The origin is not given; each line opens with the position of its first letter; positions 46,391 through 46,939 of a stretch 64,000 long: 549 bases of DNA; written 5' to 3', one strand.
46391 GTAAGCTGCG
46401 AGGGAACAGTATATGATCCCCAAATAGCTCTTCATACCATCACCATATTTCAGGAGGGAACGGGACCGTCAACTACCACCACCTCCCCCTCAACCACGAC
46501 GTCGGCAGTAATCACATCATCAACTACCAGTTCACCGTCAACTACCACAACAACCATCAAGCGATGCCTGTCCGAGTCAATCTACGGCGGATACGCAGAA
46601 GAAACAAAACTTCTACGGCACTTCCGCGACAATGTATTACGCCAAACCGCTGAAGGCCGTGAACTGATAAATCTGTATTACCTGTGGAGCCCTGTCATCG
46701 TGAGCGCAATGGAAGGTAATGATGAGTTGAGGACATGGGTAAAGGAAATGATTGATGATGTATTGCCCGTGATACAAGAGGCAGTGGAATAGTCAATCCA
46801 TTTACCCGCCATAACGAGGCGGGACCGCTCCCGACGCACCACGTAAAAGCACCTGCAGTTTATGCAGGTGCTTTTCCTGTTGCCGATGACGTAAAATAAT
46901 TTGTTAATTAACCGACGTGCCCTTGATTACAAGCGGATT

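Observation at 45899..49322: Two unrelated secreted proteins share a roughly 70-aa C-terminal domain I do not recognise; one has a cohesin-like body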

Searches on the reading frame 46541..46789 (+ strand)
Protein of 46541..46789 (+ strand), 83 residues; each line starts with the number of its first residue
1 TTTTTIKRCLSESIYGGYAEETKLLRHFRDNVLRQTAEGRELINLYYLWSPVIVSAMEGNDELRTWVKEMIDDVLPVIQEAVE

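Call 10: find_homologous_proteins(query=window:46544-46789:+, max_evalue=0.001)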
Query seq(82 aa) (82 aa): 4 proteins with E <= 0.001 among 4 candidates.
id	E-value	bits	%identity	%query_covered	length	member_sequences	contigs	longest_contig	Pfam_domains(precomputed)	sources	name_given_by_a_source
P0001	1.0e-29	120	77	90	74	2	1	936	-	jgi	jgi:hypothetical protein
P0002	4.8e-18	83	78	62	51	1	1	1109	-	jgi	jgi:hypothetical protein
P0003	4.9e-18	83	75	63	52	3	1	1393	-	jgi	jgi:hypothetical protein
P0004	4.9e-16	76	69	62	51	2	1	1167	-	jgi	-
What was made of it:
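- Tried and rejected: The word-indexed homology search with the 82-aa tail found only 4 fragments (call 10).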

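Call 21: search_protein_representatives(alignment_id=A1)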
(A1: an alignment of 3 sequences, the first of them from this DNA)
Query: 3 sequences, 77 profile positions. Proteins with E-value up to 0.001 (for the whole library): 5856; up to 1e-10: 922; up to 1e-30: 2. The best 150 are listed.
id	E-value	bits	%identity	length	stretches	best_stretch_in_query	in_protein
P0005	5.8e-40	151.2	-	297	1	1-77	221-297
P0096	1.0e-30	121.5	-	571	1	2-75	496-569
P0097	2.6e-30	120.3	-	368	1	3-76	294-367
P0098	2.7e-30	120.2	-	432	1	2-77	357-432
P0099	8.2e-30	118.7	-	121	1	2-77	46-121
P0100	1.0e-29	118.4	-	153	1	2-77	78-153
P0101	1.0e-29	118.4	-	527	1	2-75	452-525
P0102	1.4e-29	118.0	-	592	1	2-75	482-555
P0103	1.5e-29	117.8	-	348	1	3-77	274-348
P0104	1.6e-29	117.7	-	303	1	2-74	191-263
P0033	2.0e-29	117.4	-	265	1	1-77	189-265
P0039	2.5e-29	117.1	-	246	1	3-76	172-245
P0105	2.5e-29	117.1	-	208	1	3-76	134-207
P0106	3.1e-29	116.8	-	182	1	2-77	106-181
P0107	3.8e-29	116.5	-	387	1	2-72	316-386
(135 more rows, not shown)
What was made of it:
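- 5,856 clusters at E<=1e-3 and 922 at E<=1e-10 (call 21). 5,856 clusters carry the domain (call 21).
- Tried and rejected: Local paralogy or gene conversion as the whole explanation is rejected by call 21.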

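Call 32: find_related_loci(query=A1, collection=genome_contigs, flank=4000)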
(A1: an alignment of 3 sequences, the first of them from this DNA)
Query A1 (77 aa) in genome_contigs; peptide patterns used: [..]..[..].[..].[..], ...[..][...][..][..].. (x = any residue, [..] = any of these).
201 stretches matched a pattern; 1 encode a relative of the query (tblastn E <= 1e-3); 1 distinct loci.
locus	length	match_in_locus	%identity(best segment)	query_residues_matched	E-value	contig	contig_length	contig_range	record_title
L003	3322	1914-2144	83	1-77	2e-44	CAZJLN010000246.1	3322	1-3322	MAG TPA_asm: uncultured Anaerolineaceae bacterium isolate SRP192927_co7_548 genome assembly, contig: NODE_76587_length_3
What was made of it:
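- Tried and rejected: The genome_contigs scan gave a single locus (an 'uncultured Anaerolineaceae' MAG on a 3.3-kb contig, so an unreliable taxon label) (call 32).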

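Call 36: predict_structure(alignment_id=A3)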
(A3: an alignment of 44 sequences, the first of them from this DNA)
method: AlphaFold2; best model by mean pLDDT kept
length: 79 residues; sequences in the alignment: 44
mean_pLDDT: 93.7   pTM: 0.80
mean pLDDT of the five models: 93.7, 93.8, 93.6, 92.7, 92.7
residues with pLDDT >= 90: 72; 70-90: 4; 50-70: 2; < 50: 1
segments of 3 or more residues with pLDDT < 50: none
pLDDT, mean of each block of 10 residues (from residue 1): 79 96 97 98 94 95 97 94
secondary structure, 60 per line:
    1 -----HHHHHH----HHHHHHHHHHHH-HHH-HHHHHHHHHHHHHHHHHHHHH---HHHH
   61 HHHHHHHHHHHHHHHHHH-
elements in order: H6-11 H16-27 H33-53 H57-78
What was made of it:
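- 46565..46792 (+): Protein A CFI-box-CTERM domain (residues 223-297, begins at Cys223) plus stop codon. AF2 pLDDT is 93.7 (call 36).
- Checked: AF2 gives helices 6-11, 16-27, 33-53 and 57-78 of the 79-aa segment, with pLDDT 93.7 (call 36).
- pLDDT 93.7, pTM 0.80 (call 36). AF2 gives a compact, very confident monomer without a partner (call 36).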

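Call 39: search_solved_structures(query=A3, max_evalue=10)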
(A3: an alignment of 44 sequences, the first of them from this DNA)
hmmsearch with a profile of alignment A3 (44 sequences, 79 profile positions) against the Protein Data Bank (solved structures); distinct sequences matched with E-value up to 10: 7.
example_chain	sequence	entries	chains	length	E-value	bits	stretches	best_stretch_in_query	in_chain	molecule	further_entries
1mp9_A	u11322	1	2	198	0.15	15.1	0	41-73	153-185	TATA-binding protein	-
9i38_A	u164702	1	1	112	0.65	13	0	36-75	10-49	m4D2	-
6dm9_B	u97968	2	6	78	0.73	12.8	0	51-77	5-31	DHD15_extended_B | DHD15_closed_B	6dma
9jbd_A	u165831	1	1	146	0.82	12.7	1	30-52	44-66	Probable MoaD-MoaE fusion protein MoaX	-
8fjg_A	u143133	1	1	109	0.85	12.6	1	57-76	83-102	H12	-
5w10_A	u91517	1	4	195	1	12.4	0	37-64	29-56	cGMP-specific phosphodiesterase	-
6dmp_B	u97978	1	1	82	2.2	11.3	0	48-76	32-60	Designed orthogonal protein DHD13_XAAA_B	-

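Call 40: search_protein_families(library=pfam, alignment_id=A3, max_evalue=10)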
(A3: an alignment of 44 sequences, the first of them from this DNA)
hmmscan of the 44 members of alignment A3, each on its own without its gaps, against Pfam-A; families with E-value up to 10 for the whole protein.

A. member 1, seq(79 aa): 0 families

B. families by the number of members that match (of 44 scanned): 26 families (the first 25 are shown)
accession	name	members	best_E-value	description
PF22727.1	NCH2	4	0.0088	NACHT C-terminal Helical domain 2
PF03241.18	HpaB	4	0.14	4-hydroxyphenylacetate 3-hydroxylase C terminal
PF08982.17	AtaL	3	0.014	Acetylaranotin biosynthesis cluster protein L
PF11887.13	Mce4_CUP1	3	0.022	Cholesterol uptake porter CUP1 of Mce4, putative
PF21662.3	WipA_N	2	0.0055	WipA, alpha-helical hairpin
PF23638.1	DUF7145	2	0.0086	Domain of unknown function (DUF7145)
PF20849.2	TelK_muzzle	1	0.0044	Protelomerase, muzzle domain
PF06785.16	UPF0242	1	0.013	Uncharacterised protein family (UPF0242) N-terminus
PF04627.18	ATP-synt_Eps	1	0.016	Mitochondrial ATP synthase epsilon chain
PF12725.13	DUF3810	1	0.019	Protein of unknown function (DUF3810)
PF23989.1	PilB3_C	1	0.022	PilB3-like, C-terminal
PF08903.17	DUF1846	1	0.033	Domain of unknown function DUF1846, N-terminal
PF16271.10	DUF4924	1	0.042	Domain of unknown function (DUF4924)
PF23688.1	YlcJ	1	0.053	YlcJ-like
PF19400.4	DUF5975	1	0.058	Family of unknown function (DUF5975)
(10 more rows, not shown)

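Call 41: search_protein_families(library=ncbifam, alignment_id=A3, max_evalue=0.01)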
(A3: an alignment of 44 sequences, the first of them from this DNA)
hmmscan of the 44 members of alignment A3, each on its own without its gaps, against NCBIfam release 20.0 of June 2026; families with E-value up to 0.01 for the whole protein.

A. member 1, seq(79 aa): 1 family
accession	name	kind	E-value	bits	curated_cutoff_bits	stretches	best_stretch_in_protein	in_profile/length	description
NF041770.1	CFI_box_CTERM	domain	1.8e-16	59.7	40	1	9-70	6-68/69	CFI-box-CTERM domain-containing protein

B. families by the number of members that match (of 44 scanned): 1 family
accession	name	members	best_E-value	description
NF041770.1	CFI_box_CTERM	44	7.9e-18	CFI-box-CTERM domain-containing protein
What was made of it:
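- On NCBIfam NF041770 CFI-box-CTERM: All 44 relatives match (call 41).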

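Call 42: fold_search(model_id=the predicted structure, library=pdb)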
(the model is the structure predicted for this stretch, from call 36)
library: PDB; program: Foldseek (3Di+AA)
matches with E <= 10: 2; with E <= 0.001: 0
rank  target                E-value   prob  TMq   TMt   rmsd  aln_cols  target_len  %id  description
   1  2kc3_MODEL_1_A        7.9e+00  0.07  0.36  0.19  15.1        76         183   17  NMR solution structure of complete receptor binding domain of human apolipoprotein E (released 2009-04-14)
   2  8dt0_A                7.9e+00  0.06  0.32  0.21  12.6        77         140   17  Scaffolding protein functional sites using deep learning (released 2022-08-10)
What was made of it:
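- On Phage C-terminal intramolecular chaperone / Peptidase_S74: The PDB Foldseek search found nothing (call 42).
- The fold match is not significant, and the PDB Foldseek search found nothing (call 42).
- Tried and rejected: Foldseek of the domain against PDB gave nothing (call 42).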

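Call 59: search_protein_families(library=ncbifam, proteins=[window:46541-46789:+], max_evalue=1)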
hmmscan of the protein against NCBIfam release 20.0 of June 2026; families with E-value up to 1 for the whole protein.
seq(83 aa): 1 family
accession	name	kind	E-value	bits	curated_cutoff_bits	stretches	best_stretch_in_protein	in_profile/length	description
NF041770.1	CFI_box_CTERM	domain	2e-16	59.5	40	1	13-74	6-68/69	CFI-box-CTERM domain-containing protein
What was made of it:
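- On NCBIfam NF041770 CFI-box-CTERM: Grafting in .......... adds 23 bits and aligns from position 1 (call 59).
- Closest known: NCBIfam NF041770, CFI-box-CTERM domain. Different: The match starts at profile position 6, at a cost of 23 bits (call 59).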

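Call 70: search_dna_similar(query=window:46565-46789:+, collection=plasmids, mode=protein, max_evalue=0.01, max_rows=30)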
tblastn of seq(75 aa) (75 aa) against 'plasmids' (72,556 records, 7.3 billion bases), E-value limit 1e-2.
Records with a match: 21; places in all: 22; records where one place covers at least 80% of the query: 12.
Best place of each record, by identity: <60% 21.
By first word of the organism name: Burkholderia 9; Methylophaga 2; Piscinibacter 1; Ralstonia 1; Aneurinibacillus 1; Cupriavidus 1; Diaphorobacter 1; Pandoraea 1; Calothrix 1; Denitratisoma 1; and 2 more.
By predicted mobility (MOB-suite, as given by PLSDB): conjugative 10; non-mobilizable 9; mobilizable 2.
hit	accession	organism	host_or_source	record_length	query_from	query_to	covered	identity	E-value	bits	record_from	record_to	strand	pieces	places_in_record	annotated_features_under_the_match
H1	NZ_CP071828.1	Burkholderia anthina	pure culture,RoundUp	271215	2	72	95%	36.1%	1e-6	50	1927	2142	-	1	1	cold shock domain-containing protein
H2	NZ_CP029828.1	Burkholderia sp. JP2-270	sigle cell,rice rhizosphere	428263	2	67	88%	38.8%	2e-6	50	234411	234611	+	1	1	cold shock domain-containing protein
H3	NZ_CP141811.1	Burkholderia thailandensis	Homo sapiens,tissue sample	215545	2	67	88%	38.8%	2e-6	50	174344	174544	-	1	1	cold shock domain-containing protein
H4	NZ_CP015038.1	Burkholderia cenocepacia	Homo sapiens,Cord blood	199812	2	71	93%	35.2%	3e-6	49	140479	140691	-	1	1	cold shock domain-containing protein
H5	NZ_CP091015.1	Burkholderia cenocepacia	-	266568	2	64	84%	39.1%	6e-6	49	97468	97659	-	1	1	cold shock domain-containing protein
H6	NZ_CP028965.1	Burkholderia sp. IDO3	pure strain,reactor sludge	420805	2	64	84%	39.1%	2e-5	47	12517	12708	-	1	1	CFI-box-CTERM domain-containing protein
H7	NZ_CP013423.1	Burkholderia savannae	soil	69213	2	70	92%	33.3%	6e-5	45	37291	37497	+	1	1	CFI-box-CTERM domain-containing protein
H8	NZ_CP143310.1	Methylophaga thalassica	cell culture,A deep sea sediment sample ...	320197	2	70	92%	33.3%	2e-3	42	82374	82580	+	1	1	CFI-box-CTERM domain-containing protein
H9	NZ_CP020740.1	Burkholderia ubonensis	soil,soil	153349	2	67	88%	34.3%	2e-4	44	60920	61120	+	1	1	cold shock domain-containing protein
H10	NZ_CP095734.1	Methylophaga pinxianii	pure culture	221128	2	64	84%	34.9%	7e-4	43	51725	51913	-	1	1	CFI-box-CTERM domain-containing protein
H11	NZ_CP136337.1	Piscinibacter gummiphilus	single cell,soil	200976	1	50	67%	42.0%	6e-4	43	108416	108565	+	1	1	CFI-box-CTERM domain-containing protein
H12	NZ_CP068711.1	Burkholderia thailandensis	soil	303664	2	71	93%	30.0%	7e-3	40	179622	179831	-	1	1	CFI-box-CTERM domain-containing protein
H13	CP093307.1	Ralstonia insidiosa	-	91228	2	50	65%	42.9%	1e-3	42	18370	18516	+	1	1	hypothetical protein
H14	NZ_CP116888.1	Aneurinibacillus sp. Ricciae_BoGa-3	whole organism,Plant material,Lab grown ...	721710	2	64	84%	32.8%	2e-3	42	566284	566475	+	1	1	none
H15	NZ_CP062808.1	Cupriavidus basilensis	Cell culture,Sediment of a freshwater ...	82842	2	46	60%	44.4%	1e-3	42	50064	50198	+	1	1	CFI-box-CTERM domain-containing protein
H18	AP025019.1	Calothrix sp. PCC 7716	-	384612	10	56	63%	40.4%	5e-3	40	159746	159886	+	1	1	hypothetical protein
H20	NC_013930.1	Thioalkalivibrio sp. K90mix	-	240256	2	47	61%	39.1%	5e-3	40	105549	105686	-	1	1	CFI-box-CTERM domain-containing protein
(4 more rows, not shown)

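Call 71: get_annotated_region(hit=H1, flank=5000)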
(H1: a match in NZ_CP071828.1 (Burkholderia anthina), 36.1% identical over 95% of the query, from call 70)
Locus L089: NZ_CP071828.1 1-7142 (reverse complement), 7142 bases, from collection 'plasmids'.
description: Burkholderia anthina strain 1CH1 plasmid unnamed4, complete sequence
organism: Burkholderia anthina (NCBI taxid 179879)
taxonomy: Bacteria; Pseudomonadota; Betaproteobacteria; Burkholderiales; Burkholderiaceae; Burkholderia; Burkholderia anthina
host: -; source: pure culture,RoundUp; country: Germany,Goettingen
typing (MOB-suite, as given by PLSDB): conjugative; replicon rep_cluster_1398; relaxase MOBH,MOBP; mating-pair formation MPF_T
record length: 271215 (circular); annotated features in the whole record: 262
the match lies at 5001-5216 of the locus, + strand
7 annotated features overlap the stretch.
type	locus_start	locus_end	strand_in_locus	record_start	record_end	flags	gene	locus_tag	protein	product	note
CDS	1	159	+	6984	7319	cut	tnpB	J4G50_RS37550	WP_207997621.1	IS66 family insertion sequence element accessory protein TnpB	-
CDS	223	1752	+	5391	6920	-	-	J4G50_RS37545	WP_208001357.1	IS66 family transposase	-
CDS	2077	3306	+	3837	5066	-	-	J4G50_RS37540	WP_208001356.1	DUF1173 family protein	-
CDS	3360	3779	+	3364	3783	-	-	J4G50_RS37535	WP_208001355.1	hypothetical protein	-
CDS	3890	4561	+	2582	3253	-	-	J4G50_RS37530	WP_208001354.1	Lar family restriction alleviation protein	-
CDS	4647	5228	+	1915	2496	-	-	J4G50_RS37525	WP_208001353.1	cold shock domain-containing protein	-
CDS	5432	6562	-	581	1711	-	-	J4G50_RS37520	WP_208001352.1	integrase domain-containing protein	-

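Call 72: get_annotated_region(hit=H15, flank=6000)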
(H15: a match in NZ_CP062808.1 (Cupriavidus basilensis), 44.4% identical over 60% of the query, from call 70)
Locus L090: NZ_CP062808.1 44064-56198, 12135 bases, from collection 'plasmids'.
description: Cupriavidus basilensis strain DSM 11853 plasmid pRK1-4, complete sequence
organism: Cupriavidus basilensis (NCBI taxid 68895)
taxonomy: Bacteria; Pseudomonadota; Betaproteobacteria; Burkholderiales; Burkholderiaceae; Cupriavidus; Cupriavidus basilensis
host: -; source: Cell culture,Sediment of a freshwater pond enriched in a fixed-bed reactor with 2,6-dichlorophenol as sole ...; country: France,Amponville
typing (MOB-suite, as given by PLSDB): conjugative; replicon rep_cluster_1864; relaxase MOBF,MOBP; mating-pair formation MPF_F
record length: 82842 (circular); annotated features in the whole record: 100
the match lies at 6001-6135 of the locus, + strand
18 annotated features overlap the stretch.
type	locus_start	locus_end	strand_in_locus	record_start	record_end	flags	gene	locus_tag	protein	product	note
CDS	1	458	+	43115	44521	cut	-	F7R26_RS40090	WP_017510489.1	conjugal transfer protein TraH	-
CDS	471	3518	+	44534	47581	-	-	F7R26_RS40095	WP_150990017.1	conjugal transfer protein TraG N-terminal domain-containing protein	-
CDS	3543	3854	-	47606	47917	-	-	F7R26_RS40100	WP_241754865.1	hypothetical protein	-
CDS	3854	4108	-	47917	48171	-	-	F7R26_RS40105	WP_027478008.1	hypothetical protein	-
CDS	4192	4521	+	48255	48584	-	-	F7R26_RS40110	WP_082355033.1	TrfB-related DNA-binding protein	-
CDS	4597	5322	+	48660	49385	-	-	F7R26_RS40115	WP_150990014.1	M48 family metalloprotease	GO:0006508 - proteolysis [Evidence IEA]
CDS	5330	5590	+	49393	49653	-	-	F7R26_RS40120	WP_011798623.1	hypothetical protein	-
CDS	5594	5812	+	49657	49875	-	-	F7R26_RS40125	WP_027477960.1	hypothetical protein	-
CDS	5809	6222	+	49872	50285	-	-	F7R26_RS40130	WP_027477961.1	CFI-box-CTERM domain-containing protein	-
CDS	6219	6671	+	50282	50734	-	-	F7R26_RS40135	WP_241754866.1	hypothetical protein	-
CDS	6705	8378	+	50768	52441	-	istA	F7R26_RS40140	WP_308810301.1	IS21 family transposase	-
CDS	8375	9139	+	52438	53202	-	istB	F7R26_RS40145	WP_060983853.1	IS21-like element helper ATPase IstB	-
CDS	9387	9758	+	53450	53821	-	-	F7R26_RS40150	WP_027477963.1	hypothetical protein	-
CDS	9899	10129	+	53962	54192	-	-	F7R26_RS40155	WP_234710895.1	hypothetical protein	-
CDS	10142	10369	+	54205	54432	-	-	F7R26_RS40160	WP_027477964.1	antitoxin VbhA family protein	-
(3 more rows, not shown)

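Call 73: get_annotated_region(hit=H8, flank=5000)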
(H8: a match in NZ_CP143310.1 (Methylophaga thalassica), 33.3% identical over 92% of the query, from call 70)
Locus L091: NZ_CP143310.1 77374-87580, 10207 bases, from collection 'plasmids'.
description: Methylophaga thalassica strain IOM01 plasmid unnamed, complete sequence
organism: Methylophaga thalassica (NCBI taxid 40223)
taxonomy: Bacteria; Pseudomonadota; Gammaproteobacteria; Thiotrichales; Piscirickettsiaceae; Methylophaga; Methylophaga thalassica
host: -; source: cell culture,A deep sea sediment sample from the Central Indian Ridge; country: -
typing (MOB-suite, as given by PLSDB): non-mobilizable
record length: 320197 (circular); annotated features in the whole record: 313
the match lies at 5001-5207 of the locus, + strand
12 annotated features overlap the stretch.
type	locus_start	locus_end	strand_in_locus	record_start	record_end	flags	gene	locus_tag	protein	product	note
CDS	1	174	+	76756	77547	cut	-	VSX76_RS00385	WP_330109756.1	hypothetical protein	-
CDS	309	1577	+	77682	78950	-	-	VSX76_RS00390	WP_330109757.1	DUF1173 family protein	-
CDS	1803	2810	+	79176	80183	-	-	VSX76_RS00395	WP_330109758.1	DUF3150 domain-containing protein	-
CDS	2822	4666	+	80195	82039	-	-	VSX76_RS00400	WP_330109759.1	VWA domain-containing protein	-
CDS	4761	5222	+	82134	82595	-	-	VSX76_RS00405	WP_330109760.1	CFI-box-CTERM domain-containing protein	-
CDS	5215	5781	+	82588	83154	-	-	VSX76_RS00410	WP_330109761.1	hypothetical protein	-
CDS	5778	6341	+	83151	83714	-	-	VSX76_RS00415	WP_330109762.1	hypothetical protein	-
CDS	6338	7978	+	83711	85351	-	-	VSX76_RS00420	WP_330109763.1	hypothetical protein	-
CDS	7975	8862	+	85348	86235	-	-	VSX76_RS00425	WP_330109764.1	hypothetical protein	-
CDS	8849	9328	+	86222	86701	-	-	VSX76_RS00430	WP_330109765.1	hypothetical protein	-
CDS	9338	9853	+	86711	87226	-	-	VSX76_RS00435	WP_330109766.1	hypothetical protein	-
CDS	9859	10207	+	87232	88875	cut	-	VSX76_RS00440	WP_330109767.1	GspE/PulE family protein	GO:0009306 - protein secretion [Evidence IEA]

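Call 77: get_annotated_region(hit=H18, flank=4000)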
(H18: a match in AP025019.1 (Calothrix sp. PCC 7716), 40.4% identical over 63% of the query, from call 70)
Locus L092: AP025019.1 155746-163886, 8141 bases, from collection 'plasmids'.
description: Calothrix sp. PCC 7716 plasmid Cal7716_p1 DNA, complete genome
organism: Calothrix sp. PCC 7716 (NCBI taxid 2853227)
taxonomy: Bacteria; Cyanobacteriota; Cyanophyceae; Nostocales; Calotrichaceae; Calothrix; Calothrix sp. PCC 7716
host: -; source: -; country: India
typing (MOB-suite, as given by PLSDB): mobilizable; relaxase MOBV
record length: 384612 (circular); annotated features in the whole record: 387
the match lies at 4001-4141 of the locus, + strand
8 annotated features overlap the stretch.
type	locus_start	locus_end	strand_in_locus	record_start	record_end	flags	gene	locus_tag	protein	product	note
CDS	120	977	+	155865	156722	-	-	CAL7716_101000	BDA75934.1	hypothetical protein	-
CDS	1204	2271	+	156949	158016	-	-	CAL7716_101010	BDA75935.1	hypothetical protein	-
CDS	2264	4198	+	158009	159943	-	-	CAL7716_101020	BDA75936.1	hypothetical protein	-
CDS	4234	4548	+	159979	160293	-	-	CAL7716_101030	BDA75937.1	hypothetical protein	-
CDS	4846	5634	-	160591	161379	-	-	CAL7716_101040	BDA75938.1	hypothetical protein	-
CDS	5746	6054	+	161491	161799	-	-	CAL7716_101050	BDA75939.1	hypothetical protein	-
CDS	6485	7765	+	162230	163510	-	-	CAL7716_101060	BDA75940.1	hypothetical protein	-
CDS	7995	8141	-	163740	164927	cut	-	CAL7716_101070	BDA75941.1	hypothetical protein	-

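Call 78: get_annotated_region(hit=H14, flank=4000)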
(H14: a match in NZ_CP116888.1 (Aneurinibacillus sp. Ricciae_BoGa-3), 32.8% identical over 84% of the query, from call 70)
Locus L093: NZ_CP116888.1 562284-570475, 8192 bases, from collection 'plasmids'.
description: Aneurinibacillus sp. Ricciae_BoGa-3 plasmid unnamed, complete sequence
organism: Aneurinibacillus sp. Ricciae_BoGa-3 (NCBI taxid 3022697)
taxonomy: Bacteria; Bacillota; Bacilli; Bacillales; Paenibacillaceae; Aneurinibacillus; Aneurinibacillus sp. Ricciae BoGa-3
host: -; source: whole organism,Plant material,Lab grown Riccia fluitans ecotype BoGa-3; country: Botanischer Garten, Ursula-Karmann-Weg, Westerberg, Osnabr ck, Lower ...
typing (MOB-suite, as given by PLSDB): non-mobilizable
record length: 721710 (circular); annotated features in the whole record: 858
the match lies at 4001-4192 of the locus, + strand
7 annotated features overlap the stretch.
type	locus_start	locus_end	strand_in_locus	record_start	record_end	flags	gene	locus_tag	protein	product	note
CDS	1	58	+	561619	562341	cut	cas5b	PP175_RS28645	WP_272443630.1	type I-B CRISPR-associated protein Cas5b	GO:0043571 - maintenance of CRISPR repeat elements [Evidence IEA]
CDS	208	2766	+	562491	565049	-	cas3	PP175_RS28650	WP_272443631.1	CRISPR-associated helicase Cas3'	GO:0043571 - maintenance of CRISPR repeat elements [Evidence IEA]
CDS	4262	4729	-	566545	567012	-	-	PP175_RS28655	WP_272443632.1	CBS domain-containing protein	-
CDS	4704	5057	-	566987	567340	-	-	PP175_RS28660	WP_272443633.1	hypothetical protein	-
CDS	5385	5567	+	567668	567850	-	-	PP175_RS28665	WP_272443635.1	hypothetical protein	-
CDS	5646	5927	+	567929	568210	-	-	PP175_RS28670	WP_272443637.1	hypothetical protein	-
CDS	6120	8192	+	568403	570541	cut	-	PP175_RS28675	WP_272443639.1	hypothetical protein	-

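Call 79: get_annotated_region(hit=H20, flank=4000)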
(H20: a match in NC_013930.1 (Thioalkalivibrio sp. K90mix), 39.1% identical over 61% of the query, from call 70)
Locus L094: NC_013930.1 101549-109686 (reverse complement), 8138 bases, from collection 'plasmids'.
description: Thioalkalivibrio sp. K90mix plasmid pTK9001, complete sequence
organism: Thioalkalivibrio sp. K90mix (NCBI taxid 396595)
taxonomy: Bacteria; Pseudomonadota; Gammaproteobacteria; Chromatiales; Ectothiorhodospiraceae; Thioalkalivibrio; Thioalkalivibrio sp. K90mix
host: -; source: -; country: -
typing (MOB-suite, as given by PLSDB): conjugative; replicon rep_cluster_1585; relaxase MOBH; mating-pair formation MPF_T
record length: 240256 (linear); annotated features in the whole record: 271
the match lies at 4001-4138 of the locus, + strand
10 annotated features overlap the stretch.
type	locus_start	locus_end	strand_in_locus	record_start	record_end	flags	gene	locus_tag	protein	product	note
CDS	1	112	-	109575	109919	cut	-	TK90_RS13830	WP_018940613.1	hypothetical protein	-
CDS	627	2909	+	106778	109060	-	-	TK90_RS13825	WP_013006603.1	S8 family serine peptidase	GO:0006508 - proteolysis [Evidence IEA]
CDS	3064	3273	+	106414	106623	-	-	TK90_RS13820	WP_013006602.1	hypothetical protein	-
CDS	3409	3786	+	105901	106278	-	-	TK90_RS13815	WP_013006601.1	hypothetical protein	-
CDS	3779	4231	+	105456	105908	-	-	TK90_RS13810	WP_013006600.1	CFI-box-CTERM domain-containing protein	-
CDS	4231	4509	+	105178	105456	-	-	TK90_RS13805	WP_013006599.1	DUF4326 domain-containing protein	-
CDS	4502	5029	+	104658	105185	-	-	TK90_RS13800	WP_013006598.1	PD-(D/E)XK nuclease family protein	-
CDS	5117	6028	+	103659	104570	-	-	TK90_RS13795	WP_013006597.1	DNA adenine methylase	-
CDS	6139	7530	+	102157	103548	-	-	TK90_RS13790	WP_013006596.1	DNA cytosine methyltransferase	-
CDS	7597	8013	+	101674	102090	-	-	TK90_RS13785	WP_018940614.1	helix-turn-helix transcriptional regulator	-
